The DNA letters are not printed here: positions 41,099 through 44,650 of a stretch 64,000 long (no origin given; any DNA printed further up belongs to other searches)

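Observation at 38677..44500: SOS mutagenesis cassette imuA-imuB-dnaE2 with an orphan ribbon-helix-helix gene wedged in front of dnaE2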

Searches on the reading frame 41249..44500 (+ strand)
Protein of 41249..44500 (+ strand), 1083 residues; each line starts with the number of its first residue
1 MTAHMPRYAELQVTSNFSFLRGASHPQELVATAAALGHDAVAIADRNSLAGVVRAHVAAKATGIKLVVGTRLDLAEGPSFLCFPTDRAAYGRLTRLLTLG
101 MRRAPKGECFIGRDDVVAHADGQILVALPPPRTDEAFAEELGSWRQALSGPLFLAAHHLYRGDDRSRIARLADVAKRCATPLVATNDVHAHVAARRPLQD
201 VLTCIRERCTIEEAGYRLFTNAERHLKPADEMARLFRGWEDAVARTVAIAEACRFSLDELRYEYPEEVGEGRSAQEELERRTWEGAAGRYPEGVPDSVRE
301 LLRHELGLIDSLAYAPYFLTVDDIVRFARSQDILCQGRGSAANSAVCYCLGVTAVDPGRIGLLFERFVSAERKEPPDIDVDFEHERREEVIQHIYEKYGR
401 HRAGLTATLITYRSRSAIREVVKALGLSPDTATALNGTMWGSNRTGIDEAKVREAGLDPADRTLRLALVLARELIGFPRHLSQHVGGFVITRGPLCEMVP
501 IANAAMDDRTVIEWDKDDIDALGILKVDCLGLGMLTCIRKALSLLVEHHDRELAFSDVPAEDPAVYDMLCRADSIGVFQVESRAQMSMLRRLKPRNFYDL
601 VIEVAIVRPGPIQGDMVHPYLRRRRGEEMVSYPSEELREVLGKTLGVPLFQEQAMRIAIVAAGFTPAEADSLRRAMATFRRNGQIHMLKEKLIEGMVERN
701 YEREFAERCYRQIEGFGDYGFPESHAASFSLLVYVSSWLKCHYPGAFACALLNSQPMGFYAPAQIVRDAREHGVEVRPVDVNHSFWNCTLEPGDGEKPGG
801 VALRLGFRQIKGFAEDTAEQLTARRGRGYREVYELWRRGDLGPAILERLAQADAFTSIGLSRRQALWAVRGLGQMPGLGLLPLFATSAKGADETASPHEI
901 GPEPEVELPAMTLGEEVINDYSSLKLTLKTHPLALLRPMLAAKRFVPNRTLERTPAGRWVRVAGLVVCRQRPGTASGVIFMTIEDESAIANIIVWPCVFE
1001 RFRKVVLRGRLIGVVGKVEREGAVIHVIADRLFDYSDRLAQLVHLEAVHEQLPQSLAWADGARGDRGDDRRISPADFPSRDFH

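Call 3: search_protein_families(library=pfam, proteins=[window:41249-44500:+], max_evalue=0.1)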
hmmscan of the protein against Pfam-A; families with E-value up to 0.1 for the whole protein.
window:41249-44500:+ (1083 aa): 5 families
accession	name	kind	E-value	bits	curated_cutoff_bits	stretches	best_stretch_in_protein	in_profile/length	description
PF07733.18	DNA_pol3_alpha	-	1.5e-84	284.1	23.9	1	277-531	2-260/260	Bacterial DNA polymerase III alpha NTPase domain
PF17657.6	DNA_pol3_finger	-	6.8e-60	201.6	22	1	534-700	1-166/166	Bacterial DNA polymerase III alpha subunit finger domain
PF14579.12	HHH_6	-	6.5e-20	71.6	25.6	1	773-865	1-90/90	Helix-hairpin-helix motif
PF02811.25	PHP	-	2e-11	45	26.4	1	11-105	2-100/164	PHP domain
PF01336.31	tRNA_anti-codon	-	1.6e-08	34.8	27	1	960-1032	1-72/75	OB-fold nucleic acid binding domain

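Call 4: search_protein_families(library=ncbifam, proteins=[window:41249-44500:+], max_evalue=0.1)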
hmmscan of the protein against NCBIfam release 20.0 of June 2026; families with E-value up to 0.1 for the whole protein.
window:41249-44500:+ (1083 aa): 15 families
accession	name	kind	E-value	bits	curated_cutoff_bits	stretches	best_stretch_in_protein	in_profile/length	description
NF004225.0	PRK05672.1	subfamily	0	1410.8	939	1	5-1082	3-1046/1047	error-prone DNA polymerase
NF004226.0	PRK05673.1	equivalog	2.5e-177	592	1002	1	6-1041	4-1068/1146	DNA polymerase III subunit alpha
NF005298.0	PRK06826.1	equivalog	3.3e-164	548.3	1260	2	164-1046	184-1083/1151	DNA polymerase III subunit alpha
TIGR00594.1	polc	superfamily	2.8e-160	535.5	434.35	1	9-994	2-1021/1022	DNA polymerase III subunit alpha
NF005377.0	PRK06920.1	equivalog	3.2e-132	442.5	1806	2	150-1032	155-1020/1108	DNA polymerase III subunit alpha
NF005617.0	PRK07374.1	equivalog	4.9e-110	369.2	1653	2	137-790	157-828/1170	DNA polymerase III subunit alpha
NF005582.0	PRK07279.1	equivalog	3.1e-104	349.9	1279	1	9-832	3-775/1033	DNA polymerase III subunit alpha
NF005516.0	PRK07135.1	equivalog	4.3e-102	342.9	1084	2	243-859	196-813/974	DNA polymerase III DnaE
NF004550.0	PRK05898.1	equivalog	2.7e-100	337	1182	1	297-863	253-814/971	DNA polymerase III subunit alpha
NF007079.0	PRK09532.1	equivalog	4.5e-84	283.2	1525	2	154-721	173-776/876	DNA polymerase III subunit alpha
NF001688.0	PRK00448.1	equivalog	1e-22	79.7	873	2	9-75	339-405/1445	PolC-type DNA polymerase III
TIGR01405.1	polC_Gram_pos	equivalog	3.2e-18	64.9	1043.45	3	9-75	105-171/1211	DNA polymerase III subunit alpha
NF005616.0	PRK07373.1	equivalog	2.8e-07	29.4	646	1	721-1030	38-355/449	DNA polymerase III subunit alpha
NF041577.1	nside_bi_sphtase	equivalog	2.8e-05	23.4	400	1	21-71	14-64/276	3',5'-nucleoside bisphosphate phosphatase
NF008013.0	PRK10743.1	equivalog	0.026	14.6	212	1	647-706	39-100/137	small heat shock chaperone IbpA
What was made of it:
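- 41249..44500 (+): dnaE2 (1083 aa), error-prone DNA polymerase. Pfam PHP, DNA_pol3_alpha, finger, HHH_6 and OB domains (calls 3, 4).
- Checked: dnaE2: 41249-44500, NF004225 error-prone DNA polymerase, 1410 bits against a cut-off of 939 (call 4).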

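Call 48: list_cluster_members(proteins=[P0001, window:41249-44497:+])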
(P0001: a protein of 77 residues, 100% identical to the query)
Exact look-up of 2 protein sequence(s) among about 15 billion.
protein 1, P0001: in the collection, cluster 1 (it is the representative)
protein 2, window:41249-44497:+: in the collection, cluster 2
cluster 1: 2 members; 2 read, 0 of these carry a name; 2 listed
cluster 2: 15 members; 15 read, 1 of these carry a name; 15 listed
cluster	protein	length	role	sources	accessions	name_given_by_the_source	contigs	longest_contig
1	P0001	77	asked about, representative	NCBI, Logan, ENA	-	-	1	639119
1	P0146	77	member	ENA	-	-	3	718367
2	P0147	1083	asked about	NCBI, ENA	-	-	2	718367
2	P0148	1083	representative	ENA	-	-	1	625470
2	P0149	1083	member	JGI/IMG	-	error-prone DNA polymerase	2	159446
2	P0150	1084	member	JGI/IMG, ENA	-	-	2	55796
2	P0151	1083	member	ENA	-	-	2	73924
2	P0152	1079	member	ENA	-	-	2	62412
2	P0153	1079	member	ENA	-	-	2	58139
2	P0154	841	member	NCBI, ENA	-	-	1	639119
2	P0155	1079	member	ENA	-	-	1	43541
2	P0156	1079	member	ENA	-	-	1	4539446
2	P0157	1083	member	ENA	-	-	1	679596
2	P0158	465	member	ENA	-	-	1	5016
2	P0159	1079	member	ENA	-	-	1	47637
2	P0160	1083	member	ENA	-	-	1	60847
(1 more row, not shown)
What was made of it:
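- Checked: The source itself is an unnamed MAG (call 48).
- Tried and rejected: Naming the source organism (call 48).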
